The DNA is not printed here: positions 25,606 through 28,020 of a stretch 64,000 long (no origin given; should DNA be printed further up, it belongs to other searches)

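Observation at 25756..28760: NHL propeller translationally coupled to a multihaem cytochrome built around five small beta-module repeats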

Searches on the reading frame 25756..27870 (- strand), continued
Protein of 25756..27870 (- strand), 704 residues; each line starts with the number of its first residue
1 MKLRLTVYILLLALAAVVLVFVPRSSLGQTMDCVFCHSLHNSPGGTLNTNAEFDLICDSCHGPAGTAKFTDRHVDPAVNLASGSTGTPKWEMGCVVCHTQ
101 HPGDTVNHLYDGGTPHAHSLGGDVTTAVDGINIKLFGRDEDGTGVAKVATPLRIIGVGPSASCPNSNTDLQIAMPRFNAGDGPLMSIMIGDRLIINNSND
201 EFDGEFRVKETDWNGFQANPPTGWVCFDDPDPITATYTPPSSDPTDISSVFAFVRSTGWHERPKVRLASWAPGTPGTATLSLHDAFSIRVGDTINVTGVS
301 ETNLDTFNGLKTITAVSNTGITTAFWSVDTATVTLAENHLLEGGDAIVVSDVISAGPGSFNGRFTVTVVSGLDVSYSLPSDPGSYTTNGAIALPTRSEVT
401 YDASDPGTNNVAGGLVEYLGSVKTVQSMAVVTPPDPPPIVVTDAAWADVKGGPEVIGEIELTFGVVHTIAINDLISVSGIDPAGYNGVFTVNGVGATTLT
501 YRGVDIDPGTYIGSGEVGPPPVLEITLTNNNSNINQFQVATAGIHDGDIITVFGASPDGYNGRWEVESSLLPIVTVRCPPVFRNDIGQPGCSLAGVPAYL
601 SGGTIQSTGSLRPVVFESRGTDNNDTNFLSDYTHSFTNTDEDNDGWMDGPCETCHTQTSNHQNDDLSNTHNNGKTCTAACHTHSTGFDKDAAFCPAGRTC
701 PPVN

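Call 68: search_solved_structures(query=A3, max_evalue=1, show_alignments=1)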
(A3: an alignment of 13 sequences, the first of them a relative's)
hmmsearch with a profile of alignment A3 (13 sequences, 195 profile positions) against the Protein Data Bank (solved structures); distinct sequences matched with E-value up to 1: 63 (the best 60 are shown).
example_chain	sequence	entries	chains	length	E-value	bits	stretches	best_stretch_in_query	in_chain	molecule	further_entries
6r2q_A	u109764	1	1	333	7.7e-13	51.6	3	32-105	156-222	Cystathionine beta-synthase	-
6qvm_A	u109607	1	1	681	3.4e-10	43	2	8-76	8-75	Multiheme cytochrome cf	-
9yuq_N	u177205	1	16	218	3e-08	36.6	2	28-65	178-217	Putative multiheme cytochrome c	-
6i5b_A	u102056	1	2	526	4.9e-07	32.7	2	43-102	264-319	Uncharacterized protein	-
7tfs_A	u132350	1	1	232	1.8e-06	30.8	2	32-65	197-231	Cytochrome c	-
6ef8_A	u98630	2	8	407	2.7e-06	30.2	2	79-163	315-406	C-type cytochrome OmcS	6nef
28pb_A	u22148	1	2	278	1.1e-05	28.3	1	28-101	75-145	Cytochrome c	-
2ozy_A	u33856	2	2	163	3e-05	26.9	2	30-101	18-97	Cytochrome c-type protein nrfB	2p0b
3sxq_A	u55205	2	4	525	5.3e-05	26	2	54-165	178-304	Eight-heme nitrite reductase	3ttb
2ot4_A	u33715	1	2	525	0.00016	24.5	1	53-165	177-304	Eight-heme nitrite reductase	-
2zo5_A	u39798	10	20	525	0.00017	24.4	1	53-165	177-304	Eight-heme nitrite reductase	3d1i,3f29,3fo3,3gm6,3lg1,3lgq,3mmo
4q0t_A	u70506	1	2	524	0.00025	23.8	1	53-165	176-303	Eight-heme nitrite reductase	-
3owm_A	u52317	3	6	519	0.00035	23.4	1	53-165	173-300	Eight-heme nitrite reductase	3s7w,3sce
3uu9_A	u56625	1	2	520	0.00035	23.4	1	53-165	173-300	Eight-heme nitrite reductase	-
3rkh_A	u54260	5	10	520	0.00035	23.4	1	53-165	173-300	Eight-heme nitrite reductase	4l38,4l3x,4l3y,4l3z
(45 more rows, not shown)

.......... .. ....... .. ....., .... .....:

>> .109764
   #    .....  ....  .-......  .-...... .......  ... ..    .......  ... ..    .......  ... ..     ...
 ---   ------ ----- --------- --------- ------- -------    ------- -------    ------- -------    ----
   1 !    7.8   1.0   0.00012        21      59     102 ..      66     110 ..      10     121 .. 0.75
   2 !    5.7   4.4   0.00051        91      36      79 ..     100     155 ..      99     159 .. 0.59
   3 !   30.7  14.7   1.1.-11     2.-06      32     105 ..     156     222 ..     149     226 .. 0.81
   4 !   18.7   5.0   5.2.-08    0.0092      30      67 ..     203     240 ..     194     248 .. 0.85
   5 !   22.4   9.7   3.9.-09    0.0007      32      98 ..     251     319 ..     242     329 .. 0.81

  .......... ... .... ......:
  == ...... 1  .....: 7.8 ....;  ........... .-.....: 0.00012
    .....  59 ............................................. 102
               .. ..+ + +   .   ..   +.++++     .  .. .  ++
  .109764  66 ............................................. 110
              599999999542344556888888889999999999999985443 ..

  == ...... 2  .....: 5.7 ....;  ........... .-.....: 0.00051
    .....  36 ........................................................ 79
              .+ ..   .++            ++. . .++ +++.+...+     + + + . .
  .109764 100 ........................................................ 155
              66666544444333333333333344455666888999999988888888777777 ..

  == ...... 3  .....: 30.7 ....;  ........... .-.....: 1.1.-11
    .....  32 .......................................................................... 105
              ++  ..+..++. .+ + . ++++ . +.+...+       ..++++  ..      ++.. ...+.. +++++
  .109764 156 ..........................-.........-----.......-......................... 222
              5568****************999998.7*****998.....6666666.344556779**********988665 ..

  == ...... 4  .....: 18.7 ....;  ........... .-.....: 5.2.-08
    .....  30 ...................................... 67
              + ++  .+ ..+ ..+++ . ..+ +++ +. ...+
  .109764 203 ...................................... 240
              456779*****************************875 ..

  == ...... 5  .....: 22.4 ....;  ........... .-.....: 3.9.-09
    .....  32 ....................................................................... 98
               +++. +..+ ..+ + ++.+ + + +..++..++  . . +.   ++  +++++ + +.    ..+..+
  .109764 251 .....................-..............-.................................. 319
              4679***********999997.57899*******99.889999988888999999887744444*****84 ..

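Call 76: find_encoding_contigs(protein=P0030, flank=9000, max_places=1)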
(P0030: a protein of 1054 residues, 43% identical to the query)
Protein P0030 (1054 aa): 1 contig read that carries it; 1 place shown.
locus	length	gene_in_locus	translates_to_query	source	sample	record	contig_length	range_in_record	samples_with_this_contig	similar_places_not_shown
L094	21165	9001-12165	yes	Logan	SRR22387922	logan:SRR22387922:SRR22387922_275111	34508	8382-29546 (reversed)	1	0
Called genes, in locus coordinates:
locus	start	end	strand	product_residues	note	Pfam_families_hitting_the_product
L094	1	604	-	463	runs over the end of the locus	PF00353:HemolysinCabind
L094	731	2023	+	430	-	PF09992:NAGPA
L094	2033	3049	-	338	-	PF03385:STELLO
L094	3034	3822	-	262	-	PF13641:Glyco_tranf_2_3 (weak), PF00535:Glycos_transf_2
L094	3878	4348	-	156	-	PF04023:FeoA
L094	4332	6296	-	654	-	PF01926:MMR_HSR1, PF02421:FeoB_N, PF07670:Gate, PF07664:FeoB_C, PF07670:Gate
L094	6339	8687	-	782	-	PF04151:PPC (weak)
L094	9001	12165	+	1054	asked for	PF14522:Cytochrome_C7 (faint), PF14537:Cytochrom_c3_2 (faint), PF09699:Paired_CXXCH_1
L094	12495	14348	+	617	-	PF14522:Cytochrome_C7 (faint), PF14537:Cytochrom_c3_2 (faint), PF22113:Mtrc-MtrF_II-IV_dom (faint), PF09699:Paired_CXXCH_1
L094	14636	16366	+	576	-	PF14522:Cytochrome_C7 (faint), PF14537:Cytochrom_c3_2 (faint), PF09699:Paired_CXXCH_1 (weak)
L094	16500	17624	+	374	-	PF04055:Radical_SAM, PF13186:SPASM (weak)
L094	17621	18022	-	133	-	PF00072:Response_reg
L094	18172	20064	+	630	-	PF21563:Mcp40H-20_sensor (faint), PF00672:HAMP, PF01590:GAF (weak), PF07730:HisKA_3, PF02518:HATPase_c, PF13581:HATPase_c_2 (weak)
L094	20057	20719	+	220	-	PF00072:Response_reg, PF00196:GerE, PF08281:Sigma70_r4_2 (weak)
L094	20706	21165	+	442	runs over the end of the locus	PF02366:PMT, PF13231:PMT_2 (weak), PF16192:PMT_4TMC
